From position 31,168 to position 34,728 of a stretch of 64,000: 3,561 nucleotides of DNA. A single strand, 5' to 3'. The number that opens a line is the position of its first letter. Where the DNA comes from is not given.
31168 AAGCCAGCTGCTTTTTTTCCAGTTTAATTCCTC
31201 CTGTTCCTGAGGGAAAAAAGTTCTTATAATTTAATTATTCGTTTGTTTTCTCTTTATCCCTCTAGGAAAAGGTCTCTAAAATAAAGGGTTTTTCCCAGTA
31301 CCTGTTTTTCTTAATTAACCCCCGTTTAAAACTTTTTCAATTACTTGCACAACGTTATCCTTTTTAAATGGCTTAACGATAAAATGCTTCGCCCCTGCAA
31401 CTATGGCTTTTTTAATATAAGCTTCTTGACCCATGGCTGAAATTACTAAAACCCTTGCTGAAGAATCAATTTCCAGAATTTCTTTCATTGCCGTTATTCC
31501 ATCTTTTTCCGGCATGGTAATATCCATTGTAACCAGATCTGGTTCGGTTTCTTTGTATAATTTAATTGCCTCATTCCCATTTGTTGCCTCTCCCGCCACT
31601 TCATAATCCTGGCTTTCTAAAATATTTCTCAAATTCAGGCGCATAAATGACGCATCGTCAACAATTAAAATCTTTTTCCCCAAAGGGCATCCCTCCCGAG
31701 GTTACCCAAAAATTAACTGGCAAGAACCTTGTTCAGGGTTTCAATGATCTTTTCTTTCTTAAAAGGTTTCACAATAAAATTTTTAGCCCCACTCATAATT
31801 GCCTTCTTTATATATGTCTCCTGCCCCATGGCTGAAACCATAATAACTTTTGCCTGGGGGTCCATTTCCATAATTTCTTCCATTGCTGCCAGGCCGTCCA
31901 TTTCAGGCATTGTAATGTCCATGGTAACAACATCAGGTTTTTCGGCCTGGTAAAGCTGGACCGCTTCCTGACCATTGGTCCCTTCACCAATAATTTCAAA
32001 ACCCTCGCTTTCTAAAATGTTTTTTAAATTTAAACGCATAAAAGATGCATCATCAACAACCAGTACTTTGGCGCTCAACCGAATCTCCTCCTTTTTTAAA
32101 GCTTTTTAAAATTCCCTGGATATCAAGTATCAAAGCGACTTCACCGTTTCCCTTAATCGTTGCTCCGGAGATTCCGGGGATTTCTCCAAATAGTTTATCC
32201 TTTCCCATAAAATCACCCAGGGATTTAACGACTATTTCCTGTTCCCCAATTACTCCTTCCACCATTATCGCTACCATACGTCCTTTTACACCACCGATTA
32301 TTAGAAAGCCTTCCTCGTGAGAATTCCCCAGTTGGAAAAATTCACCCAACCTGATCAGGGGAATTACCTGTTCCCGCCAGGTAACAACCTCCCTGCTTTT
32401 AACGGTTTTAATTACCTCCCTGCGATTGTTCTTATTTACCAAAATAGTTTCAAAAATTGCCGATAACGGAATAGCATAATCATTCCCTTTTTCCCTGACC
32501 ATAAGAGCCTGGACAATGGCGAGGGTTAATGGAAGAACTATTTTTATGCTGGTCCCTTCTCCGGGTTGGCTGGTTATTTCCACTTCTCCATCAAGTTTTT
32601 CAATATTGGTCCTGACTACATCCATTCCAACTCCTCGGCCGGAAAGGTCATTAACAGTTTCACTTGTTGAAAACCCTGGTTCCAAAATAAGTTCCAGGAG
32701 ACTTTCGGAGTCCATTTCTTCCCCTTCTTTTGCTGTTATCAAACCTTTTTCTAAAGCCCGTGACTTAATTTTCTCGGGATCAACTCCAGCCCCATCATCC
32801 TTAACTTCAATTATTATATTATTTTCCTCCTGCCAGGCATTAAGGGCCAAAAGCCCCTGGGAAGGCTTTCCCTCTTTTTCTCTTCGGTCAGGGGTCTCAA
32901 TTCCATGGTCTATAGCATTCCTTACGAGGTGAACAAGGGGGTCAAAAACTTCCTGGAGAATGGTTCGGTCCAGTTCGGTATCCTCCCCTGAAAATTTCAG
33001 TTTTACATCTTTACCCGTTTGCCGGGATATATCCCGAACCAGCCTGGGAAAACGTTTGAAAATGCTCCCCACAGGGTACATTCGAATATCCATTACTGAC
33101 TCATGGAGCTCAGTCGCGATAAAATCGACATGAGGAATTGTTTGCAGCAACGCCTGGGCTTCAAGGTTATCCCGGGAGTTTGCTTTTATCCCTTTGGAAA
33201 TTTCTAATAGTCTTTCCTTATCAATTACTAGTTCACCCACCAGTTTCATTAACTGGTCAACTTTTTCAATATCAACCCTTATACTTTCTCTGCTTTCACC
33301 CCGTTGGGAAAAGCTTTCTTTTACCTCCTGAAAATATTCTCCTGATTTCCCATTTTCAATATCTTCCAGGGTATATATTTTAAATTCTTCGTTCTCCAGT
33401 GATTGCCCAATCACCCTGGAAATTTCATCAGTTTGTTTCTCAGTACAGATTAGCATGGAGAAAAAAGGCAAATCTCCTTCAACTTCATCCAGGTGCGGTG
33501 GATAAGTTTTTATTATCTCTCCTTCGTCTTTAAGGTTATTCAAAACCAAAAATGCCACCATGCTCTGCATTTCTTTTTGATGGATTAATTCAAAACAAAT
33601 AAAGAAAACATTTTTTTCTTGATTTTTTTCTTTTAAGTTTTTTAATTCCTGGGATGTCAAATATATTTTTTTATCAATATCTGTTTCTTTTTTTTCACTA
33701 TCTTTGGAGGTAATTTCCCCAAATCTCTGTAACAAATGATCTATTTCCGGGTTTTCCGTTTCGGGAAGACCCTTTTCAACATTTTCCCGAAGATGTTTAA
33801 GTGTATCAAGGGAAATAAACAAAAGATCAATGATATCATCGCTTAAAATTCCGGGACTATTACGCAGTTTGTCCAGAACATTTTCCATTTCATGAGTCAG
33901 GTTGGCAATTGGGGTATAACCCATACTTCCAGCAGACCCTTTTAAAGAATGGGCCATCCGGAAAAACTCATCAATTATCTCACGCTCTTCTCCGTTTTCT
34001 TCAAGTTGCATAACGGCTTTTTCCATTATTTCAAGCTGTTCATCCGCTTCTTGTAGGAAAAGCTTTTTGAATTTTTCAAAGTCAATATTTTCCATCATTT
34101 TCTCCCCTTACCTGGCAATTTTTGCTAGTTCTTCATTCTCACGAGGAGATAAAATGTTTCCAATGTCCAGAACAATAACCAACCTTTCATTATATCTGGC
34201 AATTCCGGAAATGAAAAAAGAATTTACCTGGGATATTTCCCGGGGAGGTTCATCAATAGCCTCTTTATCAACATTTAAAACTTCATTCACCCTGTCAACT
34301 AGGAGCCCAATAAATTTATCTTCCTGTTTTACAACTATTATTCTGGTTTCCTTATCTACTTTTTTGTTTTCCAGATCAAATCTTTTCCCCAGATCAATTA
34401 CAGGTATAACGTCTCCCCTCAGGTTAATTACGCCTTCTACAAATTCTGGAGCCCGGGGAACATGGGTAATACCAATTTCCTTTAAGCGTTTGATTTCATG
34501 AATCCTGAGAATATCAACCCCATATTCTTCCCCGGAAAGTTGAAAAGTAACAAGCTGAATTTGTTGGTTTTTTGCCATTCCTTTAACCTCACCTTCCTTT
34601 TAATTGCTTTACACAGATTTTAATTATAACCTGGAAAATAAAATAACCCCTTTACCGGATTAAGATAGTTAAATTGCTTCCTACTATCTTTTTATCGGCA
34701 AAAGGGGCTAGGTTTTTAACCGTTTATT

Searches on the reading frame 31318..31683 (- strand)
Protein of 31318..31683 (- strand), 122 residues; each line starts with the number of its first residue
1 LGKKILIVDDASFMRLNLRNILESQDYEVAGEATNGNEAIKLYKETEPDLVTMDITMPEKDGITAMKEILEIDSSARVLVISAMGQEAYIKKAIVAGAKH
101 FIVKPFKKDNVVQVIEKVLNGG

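Call 7: search_protein_families(library=ncbifam, proteins=[window:31318-31683:-])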
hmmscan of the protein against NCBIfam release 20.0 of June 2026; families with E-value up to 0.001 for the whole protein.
window:31318-31683:- (122 aa): 105 families (the best 25 are shown)
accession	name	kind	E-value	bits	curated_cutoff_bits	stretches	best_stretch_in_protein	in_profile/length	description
NF041367.1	CheY_Halo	equivalog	4.7e-39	133.3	200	1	5-118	1-113/114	chemotaxis protein CheY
NF001965.0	PRK00742.1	subfamily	1.8e-25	89.9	293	1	4-108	5-111/357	chemotaxis-specific protein-glutamate methyltransferase CheB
TIGR02875.1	spore_0_A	equivalog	3e-25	88.9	200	1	4-120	4-123/262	sporulation transcription factor Spo0A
NF052445.1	RespRegMctR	equivalog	1.7e-21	76.6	300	1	4-122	3-122/205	two-component system response regulator MctR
NF008469.0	PRK11361.1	equivalog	2e-21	76.3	714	1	3-119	5-120/461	acetoacetate metabolism transcriptional regulator AtoC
NF009206.0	PRK12555.1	subfamily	9.9e-21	74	342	1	4-108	2-108/340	chemotaxis-specific protein-glutamate methyltransferase CheB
NF007935.0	PRK10651.1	equivalog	1.5e-20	73.3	250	1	4-121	8-126/216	two-component system response regulator NarL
NF007018.1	PRK09483.1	equivalog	4.6e-20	72.2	280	1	4-121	3-121/217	UvrY/SirA/GacA family response regulator transcription factor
NF007969.0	PRK10693.1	equivalog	9.4e-20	70.9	329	1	2-111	7-115/337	two-component system response regulator RssB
NF045717.1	DVU0259_DivK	exception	1e-19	70.8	160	1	1-119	1-116/117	DVU0259 family response regulator domain-containing protein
NF007419.0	PRK09958.1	equivalog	2.2e-18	66.6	251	1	5-121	3-119/204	acid-sensing system DNA-binding response regulator EvgA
NF051850.1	RespRegRprY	equivalog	5.9e-18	65.1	370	1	4-119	6-120/234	response regulator transcription factor RprY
TIGR01818.1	ntrC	equivalog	7.1e-17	61.3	558.6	1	5-120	1-115/463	nitrogen regulation protein NR(I)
NF040689.1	MtrAB_MtrA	equivalog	1.4e-16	60.5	300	1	5-116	1-110/219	MtrAB system response regulator MtrA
NF051870.1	NAssimRespRegNtrX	equivalog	1.7e-16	60.2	600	1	4-119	3-119/452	nitrogen assimilation response regulator NtrX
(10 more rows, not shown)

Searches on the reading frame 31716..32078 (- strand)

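Call 7: search_protein_families(library=ncbifam, proteins=[window:31716-32078:-])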
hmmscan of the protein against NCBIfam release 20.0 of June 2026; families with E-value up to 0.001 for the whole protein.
window:31716-32078:- (121 aa): 106 families (the best 25 are shown)
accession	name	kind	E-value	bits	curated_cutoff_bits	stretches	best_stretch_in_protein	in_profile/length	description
NF041367.1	CheY_Halo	equivalog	9.3e-38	129.1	200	1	5-118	1-113/114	chemotaxis protein CheY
NF001965.0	PRK00742.1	subfamily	1.1e-29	103.7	293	1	2-110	3-113/357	chemotaxis-specific protein-glutamate methyltransferase CheB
TIGR02875.1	spore_0_A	equivalog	1.5e-25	90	200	1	4-118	4-121/262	sporulation transcription factor Spo0A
NF052445.1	RespRegMctR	equivalog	4.6e-24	85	300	1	4-120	3-120/205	two-component system response regulator MctR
NF009206.0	PRK12555.1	subfamily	4.3e-23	81.8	342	1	4-109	2-109/340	chemotaxis-specific protein-glutamate methyltransferase CheB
NF008469.0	PRK11361.1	equivalog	8.3e-23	80.8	714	1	3-111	5-112/461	acetoacetate metabolism transcriptional regulator AtoC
NF007018.1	PRK09483.1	equivalog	4.5e-21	75.5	280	1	4-119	3-119/217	UvrY/SirA/GacA family response regulator transcription factor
NF007935.0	PRK10651.1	equivalog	1.4e-20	73.4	250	1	3-119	7-124/216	two-component system response regulator NarL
NF045505.1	RR_RssB_Pseudo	equivalog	2.8e-19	69.4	700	1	2-113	5-115/394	two-component system response regulator RssB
NF008677.0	PRK11697.1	equivalog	5.4e-19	68.5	246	1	4-118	3-115/238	two-component system response regulator BtsR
NF007901.0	PRK10610.1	equivalog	3.1e-18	66.1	189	1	4-119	7-124/129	chemotaxis response regulator CheY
NF007135.0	PRK09581.1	equivalog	5.2e-18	65.1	474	1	1-112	1-113/457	PleD family two-component system response regulator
NF007419.0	PRK09958.1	equivalog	7.8e-18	64.8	251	1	5-116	3-114/204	acid-sensing system DNA-binding response regulator EvgA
NF040689.1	MtrAB_MtrA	equivalog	8.8e-18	64.4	300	1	5-114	1-108/219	MtrAB system response regulator MtrA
NF051870.1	NAssimRespRegNtrX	equivalog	1e-17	64.2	600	1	3-118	2-118/452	nitrogen assimilation response regulator NtrX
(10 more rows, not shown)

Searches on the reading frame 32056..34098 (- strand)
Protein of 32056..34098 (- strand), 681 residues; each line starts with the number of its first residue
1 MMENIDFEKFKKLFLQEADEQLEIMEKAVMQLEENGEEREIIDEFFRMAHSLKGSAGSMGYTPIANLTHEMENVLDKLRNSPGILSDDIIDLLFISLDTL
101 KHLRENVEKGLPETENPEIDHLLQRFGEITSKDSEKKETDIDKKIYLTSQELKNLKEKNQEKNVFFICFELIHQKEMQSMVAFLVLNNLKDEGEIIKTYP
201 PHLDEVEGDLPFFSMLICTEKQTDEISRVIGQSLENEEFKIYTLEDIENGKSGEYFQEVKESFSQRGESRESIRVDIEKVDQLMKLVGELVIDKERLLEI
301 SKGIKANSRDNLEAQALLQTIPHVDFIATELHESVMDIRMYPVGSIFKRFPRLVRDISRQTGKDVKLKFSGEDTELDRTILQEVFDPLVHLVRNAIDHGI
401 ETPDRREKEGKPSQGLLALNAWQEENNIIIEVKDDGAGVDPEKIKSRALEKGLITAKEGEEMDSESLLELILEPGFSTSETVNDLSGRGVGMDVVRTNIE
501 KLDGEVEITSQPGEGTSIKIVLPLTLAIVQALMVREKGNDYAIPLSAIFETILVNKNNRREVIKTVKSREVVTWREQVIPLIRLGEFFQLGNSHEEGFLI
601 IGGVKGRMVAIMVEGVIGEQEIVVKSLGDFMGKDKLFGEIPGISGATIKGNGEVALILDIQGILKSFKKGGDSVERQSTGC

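Call 7: search_protein_families(library=ncbifam, proteins=[window:32056-34098:-])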
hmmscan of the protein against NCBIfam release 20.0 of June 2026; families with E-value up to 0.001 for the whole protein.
window:32056-34098:- (681 aa): 24 families
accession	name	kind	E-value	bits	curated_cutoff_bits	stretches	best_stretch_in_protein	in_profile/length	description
NF041336.1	CheA_Halo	equivalog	2.9e-139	465.7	950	1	12-661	6-664/666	chemotaxis protein CheA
NF007835.0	PRK10547.1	equivalog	5.3e-118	395.4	793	1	6-663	2-656/670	chemotaxis protein CheA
NF008298.1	PRK11086.1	subfamily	3.1e-09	35.8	520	1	467-524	473-525/529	DcuS/MalK family sensor histidine kinase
NF007688.0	PRK10364.1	equivalog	2e-08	33.4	479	1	467-525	399-452/460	two-component system sensor histidine kinase ZraS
NF011874.0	PRK15347.1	equivalog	3.2e-08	32.1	852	0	483-526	573-616/921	two component system sensor kinase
NF010411.0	PRK13837.1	equivalog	3.4e-08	32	647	1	464-547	620-696/828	two-component system VirA-like sensor kinase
NF008468.0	PRK11360.1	equivalog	4.2e-08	32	646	1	460-525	550-609/616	two-component system sensor histidine kinase AtoS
TIGR02956.1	TMAO_torS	equivalog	1.1e-07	30.3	676.5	0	11-76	884-940/967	TMAO reductase system sensor histidine kinase/response regulator TorS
NF041947.1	LuxQ_Vibrio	equivalog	5.1e-07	28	1200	1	468-557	639-731/843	quorum-sensing autoinducer 2 sensor kinase/phosphatase LuxQ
TIGR02916.1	PEP_his_kin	equivalog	3.2e-06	26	300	0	480-523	637-679/679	XrtA/PEP-CTERM system histidine kinase PrsK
NF007004.0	PRK09467.1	equivalog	8.4e-06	24.9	415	0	469-525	382-437/440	two-component system sensor histidine kinase EnvZ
NF010076.0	PRK13557.1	subfamily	1e-05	24.2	631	0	466-555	339-421/540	histidine kinase famiy protein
NF041210.1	his_kin_PieS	equivalog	1.1e-05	24.6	850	1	479-524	425-470/474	two component system sensor histidine kinase PieS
NF047874.1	MASE3_PAS_HK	subfamily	2.5e-05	23.3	560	1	486-528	587-629/655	MASE3 domain-containing sensor histidine kinase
NF046026.1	HisKinCckACaul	equivalog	4.7e-05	21.7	1000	0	466-528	477-536/678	cell cycle histidine kinase CckA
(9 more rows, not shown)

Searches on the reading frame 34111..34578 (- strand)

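Call 7: search_protein_families(library=ncbifam, proteins=[window:34111-34578:-])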
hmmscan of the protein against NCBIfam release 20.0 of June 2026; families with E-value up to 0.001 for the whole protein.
window:34111-34578:- (156 aa): 3 families
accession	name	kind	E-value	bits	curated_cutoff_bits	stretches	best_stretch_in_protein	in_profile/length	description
NF007903.0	PRK10612.1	equivalog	4.8e-26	91.5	260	1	9-151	19-159/167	chemotaxis protein CheW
NF041336.1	CheA_Halo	equivalog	1.3e-06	27.4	950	1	10-100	545-628/666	chemotaxis protein CheA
NF007835.0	PRK10547.1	equivalog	0.00075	18.2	793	1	48-97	565-615/670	chemotaxis protein CheA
